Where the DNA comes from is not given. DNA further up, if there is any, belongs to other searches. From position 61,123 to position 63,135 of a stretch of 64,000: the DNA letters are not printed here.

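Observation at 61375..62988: Membrane HD-GYP phosphodiesterase carrying a PT-rich linker and a C-terminal PKD-like domain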

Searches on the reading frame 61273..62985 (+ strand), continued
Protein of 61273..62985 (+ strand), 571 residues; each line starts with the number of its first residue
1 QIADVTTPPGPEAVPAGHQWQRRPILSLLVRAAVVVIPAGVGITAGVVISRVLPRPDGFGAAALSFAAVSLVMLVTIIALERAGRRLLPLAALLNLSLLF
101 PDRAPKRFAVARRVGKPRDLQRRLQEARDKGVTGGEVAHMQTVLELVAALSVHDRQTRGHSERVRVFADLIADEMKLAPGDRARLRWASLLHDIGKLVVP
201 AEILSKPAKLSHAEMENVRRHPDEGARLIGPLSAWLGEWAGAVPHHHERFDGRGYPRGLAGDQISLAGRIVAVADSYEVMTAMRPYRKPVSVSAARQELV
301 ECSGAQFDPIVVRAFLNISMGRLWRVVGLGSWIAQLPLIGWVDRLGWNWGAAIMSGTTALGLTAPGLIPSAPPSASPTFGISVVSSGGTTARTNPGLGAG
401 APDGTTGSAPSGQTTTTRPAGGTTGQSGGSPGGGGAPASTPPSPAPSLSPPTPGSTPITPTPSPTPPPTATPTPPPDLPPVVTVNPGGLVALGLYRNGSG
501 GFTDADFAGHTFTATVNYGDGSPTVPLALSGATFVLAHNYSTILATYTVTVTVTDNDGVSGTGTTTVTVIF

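Call 59: find_homologous_proteins(query=A3, max_evalue=1e-30)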
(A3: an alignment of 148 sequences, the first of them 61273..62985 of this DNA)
Query A3 (148 sequences) (571 aa, profile of the alignment): 3815 proteins with E <= 1e-30 among 8000 candidates; the best 120 are listed.
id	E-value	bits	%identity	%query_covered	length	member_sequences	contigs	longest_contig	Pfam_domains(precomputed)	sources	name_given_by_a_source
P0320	2.0e-184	633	53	57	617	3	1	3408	PF13487.13,PF01966.29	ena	-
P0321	4.9e-184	631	50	61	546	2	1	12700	PF13487.13,PF01966.29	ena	-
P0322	1.5e-183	630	56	57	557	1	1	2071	PF13487.13,PF01966.29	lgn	-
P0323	1.9e-182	626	51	61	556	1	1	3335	PF13487.13,PF01966.29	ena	-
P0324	7.2e-182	624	52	59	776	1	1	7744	PF13487.13,PF01966.29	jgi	jgi:putative nucleotidyltransferase with HDIG domain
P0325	9.4e-182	624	48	77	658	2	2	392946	PF13487.13,PF01966.29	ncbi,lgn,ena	-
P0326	3.1e-181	622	51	73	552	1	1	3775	PF13487.13,PF01966.29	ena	-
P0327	3.1e-181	622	52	58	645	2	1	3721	PF13487.13,PF01966.29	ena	-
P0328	1.1e-180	620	54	59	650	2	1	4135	PF13487.13,PF01966.29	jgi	-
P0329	1.2e-180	620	45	80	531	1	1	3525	PF13487.13,PF01966.29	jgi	jgi:putative nucleotidyltransferase with HDIG domain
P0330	3.3e-180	619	46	71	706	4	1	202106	PF13487.13,PF01966.29,PF00041.28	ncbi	ncbi:MAG: HD domain-containing phosphohydrolase [Acidimicrobiales bacterium]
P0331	1.4e-179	617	44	79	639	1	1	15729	PF13487.13,PF01966.29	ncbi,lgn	-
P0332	5.7e-179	615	49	63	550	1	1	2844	PF13487.13,PF01966.29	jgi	jgi:putative nucleotidyltransferase with HDIG domain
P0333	9.4e-179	614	57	56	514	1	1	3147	PF13487.13,PF01966.29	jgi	jgi:HD-GYP domain-containing protein (c-di-GMP phosphodiesterase class II)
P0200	1.1e-178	614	53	57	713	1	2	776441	PF13487.13,PF01966.29,PF00041.28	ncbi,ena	-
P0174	1.1e-178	614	60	56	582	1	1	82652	PF13487.13,PF01966.29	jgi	jgi:hypothetical protein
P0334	1.2e-178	614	51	57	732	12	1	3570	PF13487.13,PF01966.29,PF00041.28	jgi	-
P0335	2.7e-178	613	48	80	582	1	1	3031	PF13487.13,PF01966.29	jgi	jgi:hypothetical protein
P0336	3.4e-178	612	45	73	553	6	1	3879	PF13487.13,PF01966.29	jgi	jgi:putative nucleotidyltransferase with HDIG domain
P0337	3.5e-178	612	46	72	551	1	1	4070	PF13487.13,PF01966.29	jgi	jgi:putative nucleotidyltransferase with HDIG domain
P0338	3.8e-178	612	52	57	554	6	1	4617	PF13487.13,PF01966.29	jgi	jgi:putative nucleotidyltransferase with HDIG domain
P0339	3.9e-178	612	46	80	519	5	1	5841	PF13487.13,PF01966.29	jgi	jgi:putative nucleotidyltransferase with HDIG domain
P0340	5.0e-178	612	51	58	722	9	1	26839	PF13487.13,PF01966.29,PF00041.28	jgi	jgi:putative nucleotidyltransferase with HDIG domain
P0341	5.9e-178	611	53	57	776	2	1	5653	PF13487.13,PF01966.29,PF00041.28,PF16656.12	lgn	-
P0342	7.4e-178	611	58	56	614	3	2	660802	PF13487.13,PF01966.29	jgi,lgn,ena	jgi:HD-GYP domain-containing protein (c-di-GMP phosphodiesterase class II)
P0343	8.0e-178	611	49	59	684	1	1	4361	PF13576.13,PF13487.13,PF01966.29,PF13599.14,PF00805.29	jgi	jgi:putative nucleotidyltransferase with HDIG domain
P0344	8.3e-178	611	45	74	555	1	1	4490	PF13487.13,PF01966.29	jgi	jgi:putative nucleotidyltransferase with HDIG domain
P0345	1.0e-177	611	49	74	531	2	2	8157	PF13487.13,PF01966.29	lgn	-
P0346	1.2e-177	610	53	57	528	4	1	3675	PF13487.13,PF01966.29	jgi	-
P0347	1.4e-177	610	52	57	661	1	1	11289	PF13487.13,PF01966.29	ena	-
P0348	1.6e-177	610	54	58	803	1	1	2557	PF13487.13,PF01966.29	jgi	-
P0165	1.6e-177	610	47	98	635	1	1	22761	PF22352.3,PF00801.27,PF13487.13,PF01966.29,PF18911.7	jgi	jgi:hypothetical protein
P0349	1.7e-177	610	47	65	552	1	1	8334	PF13487.13,PF01966.29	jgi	jgi:putative nucleotidyltransferase with HDIG domain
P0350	2.1e-177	610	55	57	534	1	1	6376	PF13487.13,PF01966.29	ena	-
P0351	2.2e-177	610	54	56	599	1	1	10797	PF17963.8,PF13487.13,PF17892.8,PF01966.29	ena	-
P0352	2.2e-177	610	46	69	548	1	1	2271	PF13487.13,PF01966.29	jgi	jgi:putative nucleotidyltransferase with HDIG domain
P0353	2.3e-177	609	60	57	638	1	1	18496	PF13487.13,PF01966.29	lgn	-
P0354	2.5e-177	609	-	-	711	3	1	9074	PF13487.13,PF01966.29,PF00041.28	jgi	jgi:putative nucleotidyltransferase with HDIG domain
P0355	2.9e-177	609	55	56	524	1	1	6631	PF13487.13,PF01966.29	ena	-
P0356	2.9e-177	609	42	81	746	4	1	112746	PF13487.13,PF01966.29,PF00041.28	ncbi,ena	-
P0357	3.0e-177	609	49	78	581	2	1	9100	PF13487.13,PF01966.29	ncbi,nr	ncbi:MAG TPA: HD-GYP domain-containing protein [Candidatus Deferrimicrobium sp.]|nr:HD-GYP domain-co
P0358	3.4e-177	609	51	58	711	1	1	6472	PF13487.13,PF01966.29,PF00041.28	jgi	jgi:putative nucleotidyltransferase with HDIG domain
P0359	3.7e-177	609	60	57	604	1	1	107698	PF13487.13,PF01966.29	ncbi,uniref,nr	ncbi:MAG: HD-GYP domain-containing protein [Candidatus Dormibacteraeota bacterium]|uniref:HD-GYP dom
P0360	3.8e-177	609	41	80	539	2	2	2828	PF13487.13,PF01966.29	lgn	-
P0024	4.0e-177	609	79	72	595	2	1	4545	PF13487.13,PF01966.29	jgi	jgi:HD-GYP domain-containing protein (c-di-GMP phosphodiesterase class II)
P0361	4.5e-177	609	53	57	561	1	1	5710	PF13487.13,PF01966.29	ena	-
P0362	4.8e-177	608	49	63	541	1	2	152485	PF13487.13,PF01966.29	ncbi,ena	ncbi:MAG: HD-GYP domain-containing protein [Acidimicrobiales bacterium]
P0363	4.8e-177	608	53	56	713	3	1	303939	PF13487.13,PF01966.29,PF00041.28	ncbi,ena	-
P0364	5.5e-177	608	56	62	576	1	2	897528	PF13487.13,PF01966.29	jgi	jgi:hypothetical protein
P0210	6.4e-177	608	-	-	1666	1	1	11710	PF17963.8,PF13487.13,PF17892.8,PF01966.29,PF17803.8,PF19076.7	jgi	-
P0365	8.4e-177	608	52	57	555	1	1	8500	PF13487.13,PF01966.29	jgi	jgi:putative nucleotidyltransferase with HDIG domain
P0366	1.0e-176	607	39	94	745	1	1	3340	PF13487.13,PF01966.29,PF00041.28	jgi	jgi:hypothetical protein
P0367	1.3e-176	607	47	69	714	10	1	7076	PF13487.13,PF01966.29,PF00041.28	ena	-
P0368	1.5e-176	607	53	58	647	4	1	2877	PF13487.13,PF01966.29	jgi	-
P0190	1.9e-176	606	42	82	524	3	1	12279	PF13487.13,PF01966.29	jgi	-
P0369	2.4e-176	606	51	56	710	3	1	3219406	PF13487.13,PF01966.29,PF00041.28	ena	-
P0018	2.9e-176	606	72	100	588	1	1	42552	PF13487.13,PF01966.29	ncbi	-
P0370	3.1e-176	606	50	70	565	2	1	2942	PF13487.13,PF01966.29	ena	-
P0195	3.6e-176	606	45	80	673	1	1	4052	PF13487.13,PF01966.29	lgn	-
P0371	4.3e-176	605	56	62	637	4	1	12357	PF13487.13,PF01966.29,PF16640.12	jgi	jgi:hypothetical protein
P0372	4.9e-176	605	52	57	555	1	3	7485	PF13487.13,PF01966.29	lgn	-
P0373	5.7e-176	605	44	80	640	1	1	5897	PF13487.13,PF01966.29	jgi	jgi:hypothetical protein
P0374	5.7e-176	605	48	71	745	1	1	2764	PF13487.13,PF01966.29,PF00041.28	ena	-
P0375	5.8e-176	605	54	58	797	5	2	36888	PF17963.8,PF13487.13,PF17892.8,PF01966.29,PF17803.8,PF19076.7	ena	-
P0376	6.1e-176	605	47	65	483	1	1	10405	PF13487.13,PF01966.29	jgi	jgi:putative nucleotidyltransferase with HDIG domain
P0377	7.2e-176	605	54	59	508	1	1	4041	PF13487.13,PF01966.29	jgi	jgi:putative nucleotidyltransferase with HDIG domain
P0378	7.4e-176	604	56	57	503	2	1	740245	PF13487.13,PF01966.29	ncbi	-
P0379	7.5e-176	604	47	74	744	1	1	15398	PF13487.13,PF01966.29,PF00041.28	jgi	jgi:hypothetical protein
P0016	7.8e-176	604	82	69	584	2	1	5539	PF13487.13,PF01966.29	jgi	-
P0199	9.5e-176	604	54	57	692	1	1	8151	PF13487.13,PF01966.29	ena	-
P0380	9.5e-176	604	52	58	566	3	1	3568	PF13487.13,PF01966.29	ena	-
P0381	9.7e-176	604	45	70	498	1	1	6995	PF13487.13,PF01966.29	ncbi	ncbi:MAG: HD-GYP domain-containing protein [Acidimicrobiales bacterium]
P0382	1.0e-175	604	45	72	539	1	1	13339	PF13487.13,PF01966.29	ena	-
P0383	1.3e-175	604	58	57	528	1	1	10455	PF13487.13,PF01966.29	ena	-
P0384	2.2e-175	603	54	57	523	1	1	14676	PF13487.13,PF01966.29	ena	-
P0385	2.6e-175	603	52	60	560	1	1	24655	PF13487.13,PF01966.29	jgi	jgi:putative nucleotidyltransferase with HDIG domain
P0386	2.8e-175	603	48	67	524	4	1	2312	PF13487.13,PF01966.29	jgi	jgi:HD-GYP domain-containing protein (c-di-GMP phosphodiesterase class II)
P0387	2.8e-175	603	51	57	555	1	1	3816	PF13487.13,PF01966.29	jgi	-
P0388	3.0e-175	602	55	58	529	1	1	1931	PF13487.13,PF01966.29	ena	-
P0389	3.3e-175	602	56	56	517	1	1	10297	PF13487.13,PF01966.29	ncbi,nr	ncbi:MAG TPA: HD-GYP domain-containing protein [Actinomycetota bacterium]|nr:HD-GYP domain-containin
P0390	3.3e-175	602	53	61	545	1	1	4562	PF13487.13,PF01966.29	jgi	jgi:HD domain-containing protein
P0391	3.8e-175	602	49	72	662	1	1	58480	PF13487.13,PF01966.29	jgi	jgi:putative nucleotidyltransferase with HDIG domain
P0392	4.1e-175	602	53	54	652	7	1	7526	PF13487.13,PF01966.29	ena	-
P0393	4.2e-175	602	46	73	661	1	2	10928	PF13487.13,PF01966.29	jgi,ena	-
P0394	4.5e-175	602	53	58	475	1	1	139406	PF13487.13,PF01966.29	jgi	jgi:HD-GYP domain-containing protein (c-di-GMP phosphodiesterase class II)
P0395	5.1e-175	602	46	69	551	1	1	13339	PF13487.13,PF01966.29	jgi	jgi:putative nucleotidyltransferase with HDIG domain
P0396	5.5e-175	602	47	64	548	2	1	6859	PF13487.13,PF01966.29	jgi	jgi:putative nucleotidyltransferase with HDIG domain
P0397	6.8e-175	601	51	60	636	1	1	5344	PF17963.8,PF13487.13,PF17892.8,PF01966.29,PF17803.8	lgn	-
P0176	7.0e-175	601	52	61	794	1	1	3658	PF17963.8,PF13487.13,PF17892.8,PF01966.29,PF17803.8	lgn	-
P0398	7.4e-175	601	48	67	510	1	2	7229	PF13487.13,PF01966.29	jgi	jgi:HD-GYP domain-containing protein (c-di-GMP phosphodiesterase class II)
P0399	7.9e-175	601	51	57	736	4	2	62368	PF13487.13,PF01966.29,PF00041.28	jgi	jgi:putative nucleotidyltransferase with HDIG domain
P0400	9.5e-175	601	55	56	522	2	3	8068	PF13487.13,PF01966.29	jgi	jgi:HD-GYP domain-containing protein (c-di-GMP phosphodiesterase class II)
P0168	1.0e-174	601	58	57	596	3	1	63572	PF13487.13,PF01966.29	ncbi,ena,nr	ncbi:MAG TPA: HD domain-containing phosphohydrolase [Candidatus Dormibacteraeota bacterium]|nr:HD do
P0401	1.1e-174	601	46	76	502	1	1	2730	PF13487.13,PF01966.29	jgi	jgi:putative nucleotidyltransferase with HDIG domain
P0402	1.1e-174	601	52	59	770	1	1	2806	PF13487.13,PF01966.29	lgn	-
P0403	1.1e-174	601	47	74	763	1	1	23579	PF13487.13,PF01966.29,PF00041.28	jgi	jgi:putative nucleotidyltransferase with HDIG domain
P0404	1.3e-174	600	44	78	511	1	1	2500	PF13487.13,PF01966.29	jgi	jgi:putative nucleotidyltransferase with HDIG domain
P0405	1.4e-174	600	51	58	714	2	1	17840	PF13487.13,PF01966.29,PF00041.28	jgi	jgi:hypothetical protein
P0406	1.5e-174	600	52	58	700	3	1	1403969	PF13487.13,PF01966.29,PF00041.28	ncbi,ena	-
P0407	1.5e-174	600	46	84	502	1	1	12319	PF13487.13,PF01966.29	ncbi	ncbi:MAG TPA: HD domain-containing phosphohydrolase, partial [Acidimicrobiales bacterium]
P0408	1.5e-174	600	57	62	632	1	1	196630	PF13487.13,PF01966.29,PF16640.12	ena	-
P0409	1.6e-174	600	53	58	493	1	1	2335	PF13487.13,PF01966.29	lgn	-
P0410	1.6e-174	600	53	57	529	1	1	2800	PF13487.13,PF01966.29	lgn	-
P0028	1.7e-174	600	85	67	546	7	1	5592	PF13487.13,PF01966.29,PF18911.7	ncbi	-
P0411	1.8e-174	600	45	72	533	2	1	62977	PF13487.13,PF01966.29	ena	-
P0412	1.9e-174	600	56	57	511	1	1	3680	PF13487.13,PF01966.29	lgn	-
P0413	2.4e-174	600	51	56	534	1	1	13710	PF13487.13,PF01966.29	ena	-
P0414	2.5e-174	599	53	66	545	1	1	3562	PF13487.13,PF01966.29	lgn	-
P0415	2.5e-174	599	49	65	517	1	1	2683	PF13487.13,PF01966.29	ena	-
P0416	2.6e-174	599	52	59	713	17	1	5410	PF13487.13,PF01966.29,PF00041.28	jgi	-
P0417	2.8e-174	599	47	81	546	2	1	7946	PF13487.13,PF01966.29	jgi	jgi:HD-GYP domain-containing protein (c-di-GMP phosphodiesterase class II)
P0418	2.9e-174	599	-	-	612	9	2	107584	PF13487.13,PF01966.29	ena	-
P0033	3.2e-174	599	68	100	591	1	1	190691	PF13487.13,PF01966.29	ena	-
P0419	3.4e-174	599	56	56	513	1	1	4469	PF13487.13,PF01966.29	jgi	jgi:HD-GYP domain-containing protein (c-di-GMP phosphodiesterase class II)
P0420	3.5e-174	599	51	77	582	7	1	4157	PF13487.13,PF01966.29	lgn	-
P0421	3.9e-174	599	59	57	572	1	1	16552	PF13487.13,PF01966.29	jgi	jgi:HD domain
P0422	3.9e-174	599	53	55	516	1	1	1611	PF13487.13,PF01966.29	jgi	jgi:putative nucleotidyltransferase with HDIG domain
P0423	4.1e-174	599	52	57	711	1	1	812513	PF13487.13,PF01966.29,PF00041.28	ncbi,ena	-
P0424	4.1e-174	599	58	57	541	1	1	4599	PF13487.13,PF01966.29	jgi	jgi:uncharacterized membrane protein YgcG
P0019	4.5e-174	599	83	68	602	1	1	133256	PF13487.13,PF01966.29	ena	-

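Call 61: search_solved_structures(query=window:61375-62985:+, max_evalue=0.001, show_alignments=1)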
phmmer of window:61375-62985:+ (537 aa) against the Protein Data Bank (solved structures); distinct sequences matched with E-value up to 0.001: 5.
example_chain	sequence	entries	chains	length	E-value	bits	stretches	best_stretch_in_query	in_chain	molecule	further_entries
5z7c_A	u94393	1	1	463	8.1e-35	123.6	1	120-275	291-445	3'3'-cGAMP-specific phosphodiesterase 3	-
4mcw_A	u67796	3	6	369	1.5e-27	99.6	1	104-283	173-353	Metal dependent phosphohydrolase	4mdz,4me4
4r8z_A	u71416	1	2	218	1.9e-24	89.4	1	120-284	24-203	Cyclic di-GMP phosphodiesterase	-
9rbz_A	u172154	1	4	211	1e-17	67.2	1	106-282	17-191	HD domain/sensory box protein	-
9rc0_A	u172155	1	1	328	3e-17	65.7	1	106-282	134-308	HD domain/sensory box protein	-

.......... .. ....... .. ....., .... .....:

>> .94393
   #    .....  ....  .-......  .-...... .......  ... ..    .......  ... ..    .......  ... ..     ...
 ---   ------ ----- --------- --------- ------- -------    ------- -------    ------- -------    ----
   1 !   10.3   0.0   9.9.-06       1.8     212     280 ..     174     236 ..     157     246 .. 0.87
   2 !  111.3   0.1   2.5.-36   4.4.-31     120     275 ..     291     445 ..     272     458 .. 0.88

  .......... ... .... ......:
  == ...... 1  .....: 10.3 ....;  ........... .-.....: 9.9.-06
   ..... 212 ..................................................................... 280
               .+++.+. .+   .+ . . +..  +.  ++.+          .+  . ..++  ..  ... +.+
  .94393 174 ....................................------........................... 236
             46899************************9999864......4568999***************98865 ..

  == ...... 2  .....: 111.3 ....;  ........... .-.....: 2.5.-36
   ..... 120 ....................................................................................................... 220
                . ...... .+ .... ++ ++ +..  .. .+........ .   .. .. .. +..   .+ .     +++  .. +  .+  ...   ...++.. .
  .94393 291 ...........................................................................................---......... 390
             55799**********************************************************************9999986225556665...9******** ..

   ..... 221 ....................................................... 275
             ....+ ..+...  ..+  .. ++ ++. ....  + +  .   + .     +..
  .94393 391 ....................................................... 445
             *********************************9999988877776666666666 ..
